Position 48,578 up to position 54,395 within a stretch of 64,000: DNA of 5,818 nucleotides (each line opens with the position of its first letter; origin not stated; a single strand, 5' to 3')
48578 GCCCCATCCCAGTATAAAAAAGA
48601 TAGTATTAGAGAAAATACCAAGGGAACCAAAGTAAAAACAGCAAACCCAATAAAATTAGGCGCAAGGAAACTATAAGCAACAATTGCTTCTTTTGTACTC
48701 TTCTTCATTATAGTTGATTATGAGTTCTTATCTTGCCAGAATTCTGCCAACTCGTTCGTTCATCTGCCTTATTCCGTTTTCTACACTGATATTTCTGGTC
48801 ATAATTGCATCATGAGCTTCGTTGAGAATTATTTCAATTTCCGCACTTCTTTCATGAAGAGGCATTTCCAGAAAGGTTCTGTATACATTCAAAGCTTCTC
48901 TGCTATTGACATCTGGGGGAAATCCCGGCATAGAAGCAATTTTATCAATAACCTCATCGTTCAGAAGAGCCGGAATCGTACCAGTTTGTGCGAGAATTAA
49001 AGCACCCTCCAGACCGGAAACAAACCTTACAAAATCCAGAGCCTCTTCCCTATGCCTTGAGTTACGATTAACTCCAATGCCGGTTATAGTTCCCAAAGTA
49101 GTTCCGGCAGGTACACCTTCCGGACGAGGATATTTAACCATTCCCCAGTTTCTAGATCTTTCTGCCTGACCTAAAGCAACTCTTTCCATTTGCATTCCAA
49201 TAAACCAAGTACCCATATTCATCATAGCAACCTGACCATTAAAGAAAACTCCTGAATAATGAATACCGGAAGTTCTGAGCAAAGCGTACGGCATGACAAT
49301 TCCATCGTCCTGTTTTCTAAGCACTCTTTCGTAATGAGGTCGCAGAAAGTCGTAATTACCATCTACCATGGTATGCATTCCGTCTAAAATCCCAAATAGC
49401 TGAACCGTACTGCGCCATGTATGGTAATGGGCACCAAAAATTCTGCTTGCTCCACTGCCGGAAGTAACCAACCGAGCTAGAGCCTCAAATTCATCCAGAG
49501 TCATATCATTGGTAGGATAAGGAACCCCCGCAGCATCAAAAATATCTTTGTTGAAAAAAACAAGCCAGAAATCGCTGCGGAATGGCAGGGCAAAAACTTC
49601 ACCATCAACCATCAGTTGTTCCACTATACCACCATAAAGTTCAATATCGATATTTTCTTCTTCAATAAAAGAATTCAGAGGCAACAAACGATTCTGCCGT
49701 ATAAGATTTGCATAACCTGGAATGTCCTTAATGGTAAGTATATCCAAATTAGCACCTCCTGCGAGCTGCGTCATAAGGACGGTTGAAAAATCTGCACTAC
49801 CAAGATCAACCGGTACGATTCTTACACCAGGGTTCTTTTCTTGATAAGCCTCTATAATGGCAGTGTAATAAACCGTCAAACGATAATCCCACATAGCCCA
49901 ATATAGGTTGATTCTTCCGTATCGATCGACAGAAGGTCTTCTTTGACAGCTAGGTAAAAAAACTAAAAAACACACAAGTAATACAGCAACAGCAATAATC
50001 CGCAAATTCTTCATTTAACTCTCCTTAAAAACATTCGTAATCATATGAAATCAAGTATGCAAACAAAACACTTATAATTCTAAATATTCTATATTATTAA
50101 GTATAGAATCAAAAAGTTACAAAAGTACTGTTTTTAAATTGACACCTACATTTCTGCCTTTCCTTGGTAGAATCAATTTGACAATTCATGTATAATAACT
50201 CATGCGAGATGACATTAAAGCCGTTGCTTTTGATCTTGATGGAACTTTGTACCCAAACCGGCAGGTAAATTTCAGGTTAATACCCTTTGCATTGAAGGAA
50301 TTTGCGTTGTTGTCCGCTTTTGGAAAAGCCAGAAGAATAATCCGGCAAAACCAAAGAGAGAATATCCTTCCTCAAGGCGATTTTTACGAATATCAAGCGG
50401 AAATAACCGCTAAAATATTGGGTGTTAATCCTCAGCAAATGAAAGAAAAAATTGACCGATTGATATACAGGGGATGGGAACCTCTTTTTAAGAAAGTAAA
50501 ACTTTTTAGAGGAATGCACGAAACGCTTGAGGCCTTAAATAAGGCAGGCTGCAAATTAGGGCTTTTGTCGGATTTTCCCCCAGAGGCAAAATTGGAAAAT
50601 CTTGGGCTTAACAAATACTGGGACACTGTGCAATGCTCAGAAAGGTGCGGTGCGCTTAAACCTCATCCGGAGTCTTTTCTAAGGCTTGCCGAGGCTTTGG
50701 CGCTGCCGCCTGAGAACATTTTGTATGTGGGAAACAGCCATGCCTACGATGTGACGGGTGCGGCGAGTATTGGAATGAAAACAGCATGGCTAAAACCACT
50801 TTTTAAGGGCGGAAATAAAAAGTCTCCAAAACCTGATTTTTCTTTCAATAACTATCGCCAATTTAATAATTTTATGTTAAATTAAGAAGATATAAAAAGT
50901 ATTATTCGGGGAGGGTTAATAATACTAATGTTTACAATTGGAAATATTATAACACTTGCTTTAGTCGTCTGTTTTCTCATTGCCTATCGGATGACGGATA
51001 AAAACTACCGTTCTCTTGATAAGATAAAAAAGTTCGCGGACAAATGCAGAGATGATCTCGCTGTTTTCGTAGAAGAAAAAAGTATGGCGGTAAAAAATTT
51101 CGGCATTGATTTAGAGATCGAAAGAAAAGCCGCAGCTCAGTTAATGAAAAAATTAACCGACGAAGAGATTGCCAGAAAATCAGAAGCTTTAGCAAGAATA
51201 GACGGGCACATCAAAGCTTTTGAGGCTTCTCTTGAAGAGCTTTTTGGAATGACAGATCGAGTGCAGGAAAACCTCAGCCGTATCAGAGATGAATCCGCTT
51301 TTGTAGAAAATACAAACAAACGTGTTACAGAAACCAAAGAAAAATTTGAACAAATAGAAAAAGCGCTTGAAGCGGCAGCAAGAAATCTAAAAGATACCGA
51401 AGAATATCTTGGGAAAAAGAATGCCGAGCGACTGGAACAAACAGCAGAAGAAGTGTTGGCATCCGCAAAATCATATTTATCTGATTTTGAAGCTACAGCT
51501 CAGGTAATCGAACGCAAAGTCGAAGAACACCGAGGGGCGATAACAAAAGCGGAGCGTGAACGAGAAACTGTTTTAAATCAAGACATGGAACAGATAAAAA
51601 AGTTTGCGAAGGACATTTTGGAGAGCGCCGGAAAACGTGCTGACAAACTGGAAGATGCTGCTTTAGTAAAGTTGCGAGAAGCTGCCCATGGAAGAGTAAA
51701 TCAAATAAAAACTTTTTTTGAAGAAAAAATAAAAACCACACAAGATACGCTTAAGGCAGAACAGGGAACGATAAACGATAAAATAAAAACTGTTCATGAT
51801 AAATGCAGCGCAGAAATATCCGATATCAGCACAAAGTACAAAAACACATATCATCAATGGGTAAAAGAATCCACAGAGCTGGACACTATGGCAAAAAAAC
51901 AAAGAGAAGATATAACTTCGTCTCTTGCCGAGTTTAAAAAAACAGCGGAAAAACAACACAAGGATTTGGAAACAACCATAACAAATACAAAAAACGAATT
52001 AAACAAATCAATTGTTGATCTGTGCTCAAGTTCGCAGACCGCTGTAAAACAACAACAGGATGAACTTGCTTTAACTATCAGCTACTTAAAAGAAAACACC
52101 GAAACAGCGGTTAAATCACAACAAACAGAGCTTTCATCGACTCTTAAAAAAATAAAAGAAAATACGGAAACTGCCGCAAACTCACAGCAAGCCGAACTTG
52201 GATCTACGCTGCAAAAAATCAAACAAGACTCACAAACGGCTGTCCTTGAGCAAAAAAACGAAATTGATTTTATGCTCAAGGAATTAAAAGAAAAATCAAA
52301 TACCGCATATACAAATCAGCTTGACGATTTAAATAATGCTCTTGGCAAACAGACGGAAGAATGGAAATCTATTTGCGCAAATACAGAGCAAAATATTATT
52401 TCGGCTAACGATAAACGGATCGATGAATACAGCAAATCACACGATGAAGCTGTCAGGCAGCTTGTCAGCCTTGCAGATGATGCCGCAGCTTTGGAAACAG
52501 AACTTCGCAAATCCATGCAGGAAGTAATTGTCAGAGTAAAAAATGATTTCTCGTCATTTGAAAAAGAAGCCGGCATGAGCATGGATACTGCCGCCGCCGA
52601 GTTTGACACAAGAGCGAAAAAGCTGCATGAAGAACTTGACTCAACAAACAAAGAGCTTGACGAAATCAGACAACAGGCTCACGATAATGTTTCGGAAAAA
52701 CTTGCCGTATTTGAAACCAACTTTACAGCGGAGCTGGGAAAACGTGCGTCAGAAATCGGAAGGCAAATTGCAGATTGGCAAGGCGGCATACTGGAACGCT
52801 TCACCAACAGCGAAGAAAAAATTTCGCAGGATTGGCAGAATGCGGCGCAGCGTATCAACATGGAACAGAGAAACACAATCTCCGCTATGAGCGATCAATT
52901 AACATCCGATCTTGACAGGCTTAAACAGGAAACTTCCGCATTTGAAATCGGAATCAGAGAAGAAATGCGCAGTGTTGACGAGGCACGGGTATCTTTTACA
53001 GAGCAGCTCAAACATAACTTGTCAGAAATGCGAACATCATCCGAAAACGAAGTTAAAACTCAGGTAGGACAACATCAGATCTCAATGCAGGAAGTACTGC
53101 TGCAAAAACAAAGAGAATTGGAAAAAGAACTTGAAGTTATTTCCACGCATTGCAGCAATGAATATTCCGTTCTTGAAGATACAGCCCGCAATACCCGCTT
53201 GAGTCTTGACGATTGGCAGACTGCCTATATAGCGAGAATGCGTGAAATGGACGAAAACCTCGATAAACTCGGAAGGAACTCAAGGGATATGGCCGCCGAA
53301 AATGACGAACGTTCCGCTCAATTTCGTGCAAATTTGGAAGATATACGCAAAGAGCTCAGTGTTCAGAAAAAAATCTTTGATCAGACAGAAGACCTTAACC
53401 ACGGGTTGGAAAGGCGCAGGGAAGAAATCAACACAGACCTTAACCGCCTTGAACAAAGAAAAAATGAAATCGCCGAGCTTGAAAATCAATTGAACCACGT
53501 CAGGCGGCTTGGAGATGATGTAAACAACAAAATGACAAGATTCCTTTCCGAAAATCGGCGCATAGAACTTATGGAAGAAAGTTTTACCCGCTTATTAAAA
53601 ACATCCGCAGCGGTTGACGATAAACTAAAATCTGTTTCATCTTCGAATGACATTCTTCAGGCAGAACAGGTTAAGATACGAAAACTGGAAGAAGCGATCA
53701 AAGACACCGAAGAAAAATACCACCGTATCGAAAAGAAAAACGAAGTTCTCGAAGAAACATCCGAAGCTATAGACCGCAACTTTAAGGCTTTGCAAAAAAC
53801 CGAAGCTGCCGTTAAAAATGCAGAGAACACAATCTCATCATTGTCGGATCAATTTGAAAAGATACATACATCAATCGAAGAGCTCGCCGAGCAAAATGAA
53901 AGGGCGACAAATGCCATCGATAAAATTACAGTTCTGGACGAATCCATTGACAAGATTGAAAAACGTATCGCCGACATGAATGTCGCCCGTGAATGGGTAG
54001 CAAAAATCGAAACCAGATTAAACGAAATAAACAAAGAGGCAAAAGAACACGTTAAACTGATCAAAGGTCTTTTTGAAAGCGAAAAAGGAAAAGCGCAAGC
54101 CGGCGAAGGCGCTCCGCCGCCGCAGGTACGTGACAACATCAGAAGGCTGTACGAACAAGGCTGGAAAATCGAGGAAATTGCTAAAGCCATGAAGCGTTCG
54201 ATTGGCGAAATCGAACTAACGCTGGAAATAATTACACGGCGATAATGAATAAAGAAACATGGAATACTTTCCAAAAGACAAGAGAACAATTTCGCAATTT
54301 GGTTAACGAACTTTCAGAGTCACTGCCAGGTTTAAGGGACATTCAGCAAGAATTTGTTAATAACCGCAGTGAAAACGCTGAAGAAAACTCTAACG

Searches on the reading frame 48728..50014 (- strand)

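Call 7: search_protein_families(library=pfam, proteins=[window:48728-50014:-], max_evalue=0.01)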
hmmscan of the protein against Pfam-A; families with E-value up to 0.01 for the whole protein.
window:48728-50014:- (428 aa): 3 families
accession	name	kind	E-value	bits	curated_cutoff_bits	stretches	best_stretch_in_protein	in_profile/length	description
PF01547.30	SBP_bac_1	-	4.9e-24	86.3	26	1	49-334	9-302/307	Bacterial extracellular solute-binding protein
PF13416.11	SBP_bac_8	-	1.5e-16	61.4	27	1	52-352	1-264/279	Bacterial extracellular solute-binding protein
PF13531.11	SBP_bac_11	-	0.00018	21.8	25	0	302-345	181-225/227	Bacterial extracellular solute-binding protein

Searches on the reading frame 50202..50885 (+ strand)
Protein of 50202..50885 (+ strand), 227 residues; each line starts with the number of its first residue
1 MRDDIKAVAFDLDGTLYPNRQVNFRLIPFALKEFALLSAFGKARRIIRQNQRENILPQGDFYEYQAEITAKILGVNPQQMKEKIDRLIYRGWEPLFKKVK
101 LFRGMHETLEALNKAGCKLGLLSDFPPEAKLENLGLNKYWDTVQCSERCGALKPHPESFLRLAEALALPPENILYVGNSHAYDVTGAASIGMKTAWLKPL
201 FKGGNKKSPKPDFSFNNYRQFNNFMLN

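Call 7: search_protein_families(library=pfam, proteins=[window:50202-50885:+], max_evalue=0.01)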
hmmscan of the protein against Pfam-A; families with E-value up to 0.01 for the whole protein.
window:50202-50885:+ (227 aa): 3 families
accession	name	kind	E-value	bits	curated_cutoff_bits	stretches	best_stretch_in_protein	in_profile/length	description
PF00702.32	Hydrolase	-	7.5e-24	85.6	26.4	1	5-191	1-191/191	haloacid dehalogenase-like hydrolase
PF13419.12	HAD_2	-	9.6e-22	78.4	23.8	1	9-196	2-177/178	Haloacid dehalogenase-like hydrolase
PF13242.12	Hydrolase_like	-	1.2e-05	25.6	22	1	153-197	4-48/75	HAD-hyrolase-like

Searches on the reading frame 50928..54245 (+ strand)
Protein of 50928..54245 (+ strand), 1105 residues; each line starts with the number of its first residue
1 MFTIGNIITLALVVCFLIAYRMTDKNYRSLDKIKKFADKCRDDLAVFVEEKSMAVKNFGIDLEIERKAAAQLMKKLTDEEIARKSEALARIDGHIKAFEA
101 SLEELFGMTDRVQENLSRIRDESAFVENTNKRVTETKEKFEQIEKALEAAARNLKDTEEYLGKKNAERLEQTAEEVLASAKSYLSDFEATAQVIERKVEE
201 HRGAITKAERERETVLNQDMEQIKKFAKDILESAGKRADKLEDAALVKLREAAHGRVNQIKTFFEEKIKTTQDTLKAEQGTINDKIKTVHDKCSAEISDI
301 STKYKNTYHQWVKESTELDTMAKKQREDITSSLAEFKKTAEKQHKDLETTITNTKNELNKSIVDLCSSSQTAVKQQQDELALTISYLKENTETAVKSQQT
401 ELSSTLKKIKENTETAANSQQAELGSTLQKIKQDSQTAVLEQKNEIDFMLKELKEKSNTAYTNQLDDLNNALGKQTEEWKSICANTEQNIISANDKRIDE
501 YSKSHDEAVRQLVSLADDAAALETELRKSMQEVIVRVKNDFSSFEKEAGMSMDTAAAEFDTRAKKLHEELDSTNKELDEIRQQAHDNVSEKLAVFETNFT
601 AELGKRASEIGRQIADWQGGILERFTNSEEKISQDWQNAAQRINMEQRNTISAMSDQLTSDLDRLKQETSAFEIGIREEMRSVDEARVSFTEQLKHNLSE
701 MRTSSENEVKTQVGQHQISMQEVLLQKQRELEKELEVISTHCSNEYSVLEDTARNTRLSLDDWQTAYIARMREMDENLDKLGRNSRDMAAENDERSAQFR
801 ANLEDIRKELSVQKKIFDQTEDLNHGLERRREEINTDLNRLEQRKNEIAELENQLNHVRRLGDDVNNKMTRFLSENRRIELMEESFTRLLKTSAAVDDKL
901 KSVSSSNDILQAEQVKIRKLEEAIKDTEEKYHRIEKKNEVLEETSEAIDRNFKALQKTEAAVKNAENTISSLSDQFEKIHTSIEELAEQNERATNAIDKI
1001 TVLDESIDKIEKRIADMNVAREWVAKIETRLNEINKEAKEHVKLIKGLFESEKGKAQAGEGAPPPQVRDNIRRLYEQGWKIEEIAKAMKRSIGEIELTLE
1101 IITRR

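Call 7: search_protein_families(library=pfam, proteins=[window:50928-54245:+], max_evalue=0.01)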
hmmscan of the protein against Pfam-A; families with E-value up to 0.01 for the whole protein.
window:50928-54245:+ (1105 aa): 4 families
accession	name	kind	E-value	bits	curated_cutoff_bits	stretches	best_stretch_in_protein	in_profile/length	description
PF01442.23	Apolipoprotein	-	0.00017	21.8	90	1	437-614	7-185/190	Apolipoprotein A1/A4/E domain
PF19610.4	DUF6115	-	0.00025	21.9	27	1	1001-1100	37-132/134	Family of unknown function (DUF6115)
PF10046.14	BLOC1_2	-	0.0062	17.3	33.4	1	956-1030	23-94/96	Biogenesis of lysosome-related organelles complex-1 subunit 2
PF03670.18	UPF0184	-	0.0089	16.9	21.5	1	637-697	17-77/83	Uncharacterised protein family (UPF0184)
